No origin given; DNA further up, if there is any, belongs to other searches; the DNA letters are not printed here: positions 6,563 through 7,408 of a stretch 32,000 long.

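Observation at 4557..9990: Fur/Zur-linked locus with nicotianamine-synthase-like, twin COG0523, Cys/His and TerC-family genes: a possible minimal metallophore or zinc-economy system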

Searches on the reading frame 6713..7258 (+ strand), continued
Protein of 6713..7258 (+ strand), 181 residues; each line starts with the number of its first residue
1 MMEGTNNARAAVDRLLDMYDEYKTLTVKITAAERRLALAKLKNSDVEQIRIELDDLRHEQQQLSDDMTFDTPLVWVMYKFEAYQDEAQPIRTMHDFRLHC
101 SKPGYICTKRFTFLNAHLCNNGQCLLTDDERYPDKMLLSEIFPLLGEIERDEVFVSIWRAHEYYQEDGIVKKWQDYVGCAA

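Call 61: find_encoding_contigs(protein=P0265, flank=7000, max_places=1)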
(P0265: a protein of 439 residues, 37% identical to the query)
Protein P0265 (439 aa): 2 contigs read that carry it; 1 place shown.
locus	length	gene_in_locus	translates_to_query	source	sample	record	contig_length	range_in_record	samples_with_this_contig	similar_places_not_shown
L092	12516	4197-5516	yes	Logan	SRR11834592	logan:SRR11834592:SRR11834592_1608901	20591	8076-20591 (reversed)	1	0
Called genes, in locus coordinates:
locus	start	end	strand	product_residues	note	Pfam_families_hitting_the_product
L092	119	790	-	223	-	PF01427:Peptidase_M15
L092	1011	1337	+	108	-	-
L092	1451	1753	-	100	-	PF01475:FUR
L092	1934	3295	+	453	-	PF03059:NAS, PF00583:Acetyltransf_1, PF13508:Acetyltransf_7 (weak)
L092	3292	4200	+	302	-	PF02492:cobW, PF07683:CobW_C (faint)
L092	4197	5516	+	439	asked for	-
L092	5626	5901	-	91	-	-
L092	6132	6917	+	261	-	PF13472:Lipase_GDSL_2 (weak)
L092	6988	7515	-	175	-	PF13238:AAA_18 (weak)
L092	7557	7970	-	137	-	PF01850:PIN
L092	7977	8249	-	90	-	-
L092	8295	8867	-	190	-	-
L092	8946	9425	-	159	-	-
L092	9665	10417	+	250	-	PF16955:OFeT_1 (faint)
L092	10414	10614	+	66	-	-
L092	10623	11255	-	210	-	PF09335:VTT_dom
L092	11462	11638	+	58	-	-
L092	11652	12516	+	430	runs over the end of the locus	PF13506:Glyco_transf_21, PF13641:Glyco_tranf_2_3, PF00535:Glycos_transf_2, PF10111:Glyco_tranf_2_2, PF13632:Glyco_trans_2_3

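Call 63: search_protein_families(library=pfam, proteins=[L088:5960-6352:-, L088:6451-7995:+, L091:10959-12230:+, L091:12236-12721:+, L092:1934-3295:+, L089:5259-6923:+, L089:3512-4705:-, L092:4197-5516:+], max_evalue=0.01)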
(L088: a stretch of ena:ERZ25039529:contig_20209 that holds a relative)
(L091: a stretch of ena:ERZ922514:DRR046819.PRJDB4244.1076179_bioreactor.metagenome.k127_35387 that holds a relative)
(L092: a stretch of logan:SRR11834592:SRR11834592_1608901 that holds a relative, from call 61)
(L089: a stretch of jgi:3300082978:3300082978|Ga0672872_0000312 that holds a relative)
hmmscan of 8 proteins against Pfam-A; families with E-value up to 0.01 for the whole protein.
L088:5960-6352:- (130 aa): 3 families
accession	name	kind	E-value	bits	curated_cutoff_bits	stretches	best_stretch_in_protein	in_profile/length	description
PF08753.17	NikR_C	-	1.3e-08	35.3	22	1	60-125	7-76/77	NikR C terminal nickel binding domain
PF01402.27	RHH_1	-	0.0026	18.1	20.5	1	4-36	2-33/39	Ribbon-helix-helix protein, copG family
PF16753.10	Tipalpha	-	0.0059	16.9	26.6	1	19-77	70-129/151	TNF-alpha-Inducing protein of Helicobacter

L088:6451-7995:+ (514 aa): 1 family
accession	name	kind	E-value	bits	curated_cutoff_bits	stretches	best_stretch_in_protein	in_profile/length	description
PF02492.25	cobW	-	1.3e-11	44.8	20.7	1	7-178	3-178/180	CobW/HypB/UreG, nucleotide-binding domain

L091:10959-12230:+ (423 aa): 0 families

L091:12236-12721:+ (161 aa): 0 families

L092:1934-3295:+ (453 aa): 5 families
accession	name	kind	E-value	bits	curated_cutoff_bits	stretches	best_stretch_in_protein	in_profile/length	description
PF03059.22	NAS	-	9.9e-64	215.8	27.1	1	18-279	9-272/276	Nicotianamine synthase protein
PF00583.31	Acetyltransf_1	-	4.6e-10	40.2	20.7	1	305-428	4-115/116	Acetyltransferase (GNAT) family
PF13847.12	Methyltransf_31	-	2.7e-06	27.6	27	1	160-245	33-119/145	Methyltransferase domain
PF13508.13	Acetyltransf_7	-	7.5e-06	26.7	27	1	336-430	2-83/84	Acetyltransferase (GNAT) domain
PF13649.12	Methyltransf_25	-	0.0093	17.1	27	0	147-231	12-97/97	Methyltransferase domain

L089:5259-6923:+ (554 aa): 1 family
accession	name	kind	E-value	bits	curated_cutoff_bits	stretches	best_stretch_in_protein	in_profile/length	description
PF02492.25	cobW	-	7.7e-15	55.4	20.7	1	12-155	5-128/180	CobW/HypB/UreG, nucleotide-binding domain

L089:3512-4705:- (397 aa): 1 family
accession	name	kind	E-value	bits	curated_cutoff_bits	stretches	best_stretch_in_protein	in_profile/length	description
PF07907.16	YibE_F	-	4.1e-67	226.7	27.2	1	125-366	1-241/241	YibE/F-like protein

L092:4197-5516:+ (439 aa): 2 families
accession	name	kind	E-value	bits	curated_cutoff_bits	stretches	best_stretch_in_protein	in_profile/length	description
PF06325.19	PrmA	-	0.00023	21.2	22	1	267-328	162-223/296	Ribosomal protein L11 methyltransferase (PrmA)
PF12040.14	DUF3526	-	0.00055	21.1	25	1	53-105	48-100/144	Domain of unknown function (DUF3526)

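Call 64: list_cluster_members(proteins=[L091:12784-13998:-, L091:8557-9384:+, L089:10552-12285:-, L089:5259-6923:+, L090:13652-14332:-, L090:5292-6953:+, L092:1934-3295:+, L092:3292-4200:+, L088:3436-4572:-, L088:1662-2681:+])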
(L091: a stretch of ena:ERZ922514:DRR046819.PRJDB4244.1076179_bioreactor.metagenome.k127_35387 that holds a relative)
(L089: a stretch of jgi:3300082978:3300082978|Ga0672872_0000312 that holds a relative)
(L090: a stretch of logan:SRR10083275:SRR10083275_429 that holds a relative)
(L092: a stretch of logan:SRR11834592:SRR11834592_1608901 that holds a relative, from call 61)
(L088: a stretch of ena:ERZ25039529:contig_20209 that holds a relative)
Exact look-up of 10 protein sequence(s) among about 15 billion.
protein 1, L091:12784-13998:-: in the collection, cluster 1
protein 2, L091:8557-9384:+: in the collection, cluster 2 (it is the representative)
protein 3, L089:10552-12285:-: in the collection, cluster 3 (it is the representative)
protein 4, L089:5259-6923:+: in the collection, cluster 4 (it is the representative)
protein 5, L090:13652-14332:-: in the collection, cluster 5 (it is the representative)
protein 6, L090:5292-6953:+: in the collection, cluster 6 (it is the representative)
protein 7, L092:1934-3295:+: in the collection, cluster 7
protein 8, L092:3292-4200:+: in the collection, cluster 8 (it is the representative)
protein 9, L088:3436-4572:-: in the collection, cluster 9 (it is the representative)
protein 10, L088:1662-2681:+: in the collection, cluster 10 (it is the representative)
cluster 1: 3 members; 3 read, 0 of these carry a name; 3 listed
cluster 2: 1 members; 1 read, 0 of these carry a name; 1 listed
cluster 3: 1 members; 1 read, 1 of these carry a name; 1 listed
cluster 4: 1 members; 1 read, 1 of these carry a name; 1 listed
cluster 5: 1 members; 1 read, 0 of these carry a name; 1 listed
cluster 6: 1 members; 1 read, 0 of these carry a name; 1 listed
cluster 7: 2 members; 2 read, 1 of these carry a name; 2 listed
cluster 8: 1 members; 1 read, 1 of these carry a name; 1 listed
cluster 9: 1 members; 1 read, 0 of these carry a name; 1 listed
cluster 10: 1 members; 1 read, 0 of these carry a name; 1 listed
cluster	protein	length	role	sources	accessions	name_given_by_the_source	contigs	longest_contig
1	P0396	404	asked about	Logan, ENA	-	-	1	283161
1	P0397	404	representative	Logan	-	-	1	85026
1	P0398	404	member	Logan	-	-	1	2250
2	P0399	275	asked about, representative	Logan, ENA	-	-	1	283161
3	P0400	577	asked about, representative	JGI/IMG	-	superfamily II DNA or RNA helicase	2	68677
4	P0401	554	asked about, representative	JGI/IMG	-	G3E family GTPase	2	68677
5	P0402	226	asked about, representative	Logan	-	-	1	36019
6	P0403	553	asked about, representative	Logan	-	-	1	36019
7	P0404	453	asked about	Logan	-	-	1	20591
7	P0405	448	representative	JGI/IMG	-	nicotianamine synthase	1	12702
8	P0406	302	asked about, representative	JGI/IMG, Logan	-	G3E family GTPase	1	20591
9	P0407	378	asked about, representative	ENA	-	-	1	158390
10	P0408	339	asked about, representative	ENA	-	-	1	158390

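Call 73: search_protein_families(library=pfam, alignment_id=A2, max_evalue=1)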
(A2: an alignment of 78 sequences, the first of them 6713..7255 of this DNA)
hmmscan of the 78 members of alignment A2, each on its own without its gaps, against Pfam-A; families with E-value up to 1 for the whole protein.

A. member 1, window:6713-7255:+ (181 aa): 1 family
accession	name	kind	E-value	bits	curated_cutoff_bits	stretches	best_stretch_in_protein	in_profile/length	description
PF19343.5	HAM1_N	-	0.086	11.6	27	1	9-152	327-471/630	HAM1-like, N-terminal domain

B. families by the number of members that match (of 78 scanned): 66 families (the first 25 are shown)
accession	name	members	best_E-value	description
PF14819.11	QueF_N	2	0.047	Nitrile reductase, 7-cyano-7-deazaguanine-reductase N-term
PF02403.27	Seryl_tRNA_N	1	7e-05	Seryl-tRNA synthetase N-terminal domain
PF18572.7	T6PP_N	1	0.0054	Trehalose-6-phosphate phosphatase N-terminal helical bundle domain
PF10732.14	DUF2524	1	0.0079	Protein of unknown function (DUF2524)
PF19204.5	DUF5876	1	0.012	Family of unknown function (DUF5876)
PF01643.23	Acyl-ACP_TE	1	0.015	Acyl-ACP thioesterase N-terminal domain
PF22638.1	FlgK_D1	1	0.017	Flagellar hook-associated protein FlgK helical domain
PF03564.21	DUF1759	1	0.019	Protein of unknown function (DUF1759)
PF10398.14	DUF2443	1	0.022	Protein of unknown function (DUF2443)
PF01165.25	Ribosomal_S21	1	0.022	Ribosomal protein S21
PF02338.25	OTU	1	0.026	OTU-like cysteine protease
PF05400.18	FliT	1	0.026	Flagellar protein FliT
PF18632.6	DUF5630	1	0.034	Family of unknown function (DUF5630)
PF21912.2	Glyco_transf_99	1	0.035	Glycosyltransferase 99 family N-terminal domain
PF11776.13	RcnB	1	0.039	Nickel/cobalt transporter regulator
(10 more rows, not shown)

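Call 74: search_solved_structures(query=A2, max_evalue=10)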
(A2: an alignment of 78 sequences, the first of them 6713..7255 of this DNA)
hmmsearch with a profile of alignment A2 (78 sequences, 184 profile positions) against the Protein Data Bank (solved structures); distinct sequences matched with E-value up to 10: 3.
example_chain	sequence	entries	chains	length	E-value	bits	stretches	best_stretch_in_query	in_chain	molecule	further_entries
8fmw_U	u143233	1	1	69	0.026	17.7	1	135-175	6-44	30S ribosomal protein S21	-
6dkm_B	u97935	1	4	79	0.4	13.9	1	11-68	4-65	DHD131_B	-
6px7_A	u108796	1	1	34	4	10.6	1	91-119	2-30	Venom polypeptide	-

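Call 78: find_encoding_contigs(protein=P0248, flank=6000, max_places=1)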
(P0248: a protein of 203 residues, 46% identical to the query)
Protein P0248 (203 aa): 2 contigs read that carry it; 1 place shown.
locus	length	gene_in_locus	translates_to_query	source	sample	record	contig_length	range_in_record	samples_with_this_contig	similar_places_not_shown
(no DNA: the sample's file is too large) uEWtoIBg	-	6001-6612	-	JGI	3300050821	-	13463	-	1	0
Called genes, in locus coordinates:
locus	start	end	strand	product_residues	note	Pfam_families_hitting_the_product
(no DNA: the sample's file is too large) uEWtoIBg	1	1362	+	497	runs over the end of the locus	PF07690:MFS_1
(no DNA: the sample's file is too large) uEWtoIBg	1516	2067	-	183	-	-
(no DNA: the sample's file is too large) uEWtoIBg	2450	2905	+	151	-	-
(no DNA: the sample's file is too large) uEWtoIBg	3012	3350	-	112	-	PF03083:MtN3_slv (faint)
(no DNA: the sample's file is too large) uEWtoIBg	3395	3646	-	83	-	-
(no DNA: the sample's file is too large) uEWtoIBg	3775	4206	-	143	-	PF01475:FUR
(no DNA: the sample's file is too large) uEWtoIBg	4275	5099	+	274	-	PF03059:NAS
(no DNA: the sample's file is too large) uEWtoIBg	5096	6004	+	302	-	PF02492:cobW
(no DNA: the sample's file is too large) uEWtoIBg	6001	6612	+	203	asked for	-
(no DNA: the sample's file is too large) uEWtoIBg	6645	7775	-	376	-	PF07907:YibE_F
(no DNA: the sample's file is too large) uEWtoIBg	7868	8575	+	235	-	PF00175:NAD_binding_1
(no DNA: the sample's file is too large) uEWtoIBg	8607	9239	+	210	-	PF28549:NDPSase_N, PF00293:NUDIX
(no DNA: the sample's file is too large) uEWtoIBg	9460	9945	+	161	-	PF04075:F420H2_quin_red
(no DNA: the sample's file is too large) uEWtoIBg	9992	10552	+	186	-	-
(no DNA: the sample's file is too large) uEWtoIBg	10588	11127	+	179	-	PF14200:RicinB_lectin_2 (faint), PF00652:Ricin_B_lectin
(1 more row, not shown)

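Call 79: find_encoding_contigs(protein=P0260, flank=6000, max_places=1)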
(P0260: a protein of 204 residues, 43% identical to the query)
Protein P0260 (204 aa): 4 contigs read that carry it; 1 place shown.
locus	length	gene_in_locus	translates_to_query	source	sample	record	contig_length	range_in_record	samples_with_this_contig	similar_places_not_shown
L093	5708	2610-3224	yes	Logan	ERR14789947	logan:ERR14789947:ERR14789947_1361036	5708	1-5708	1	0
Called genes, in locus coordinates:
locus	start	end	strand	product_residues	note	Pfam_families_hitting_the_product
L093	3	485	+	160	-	?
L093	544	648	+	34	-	-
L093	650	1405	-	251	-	PF02535:Zip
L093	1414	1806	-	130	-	PF01475:FUR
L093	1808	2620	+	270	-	PF03059:NAS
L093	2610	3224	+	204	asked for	-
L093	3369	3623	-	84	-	PF13396:PLDc_N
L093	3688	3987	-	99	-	-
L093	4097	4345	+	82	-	PF17723:RHH_8 (faint)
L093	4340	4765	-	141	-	PF01850:PIN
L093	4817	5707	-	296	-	?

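Call 80: find_encoding_contigs(protein=P0272, flank=6000, max_places=1)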
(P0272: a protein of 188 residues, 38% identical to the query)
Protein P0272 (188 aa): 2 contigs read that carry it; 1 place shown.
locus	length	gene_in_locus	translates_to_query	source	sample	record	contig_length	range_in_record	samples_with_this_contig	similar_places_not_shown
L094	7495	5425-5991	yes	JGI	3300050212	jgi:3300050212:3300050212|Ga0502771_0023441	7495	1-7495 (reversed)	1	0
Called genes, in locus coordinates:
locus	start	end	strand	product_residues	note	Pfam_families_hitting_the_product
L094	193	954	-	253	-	PF03848:TehB (weak), PF13489:Methyltransf_23, PF01209:Ubie_methyltran, PF02353:CMAS (weak), PF13847:Methyltransf_31, PF08241:Methyltransf_11, PF08242:Methyltransf_12, PF13649:Methyltransf_25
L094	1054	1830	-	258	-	PF01790:LGT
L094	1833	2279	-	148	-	PF01475:FUR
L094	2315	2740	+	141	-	PF03203:MerC (weak)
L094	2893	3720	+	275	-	PF03059:NAS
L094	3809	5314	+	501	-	PF02492:cobW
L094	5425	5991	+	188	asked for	-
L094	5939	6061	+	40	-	-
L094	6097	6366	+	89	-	-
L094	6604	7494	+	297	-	?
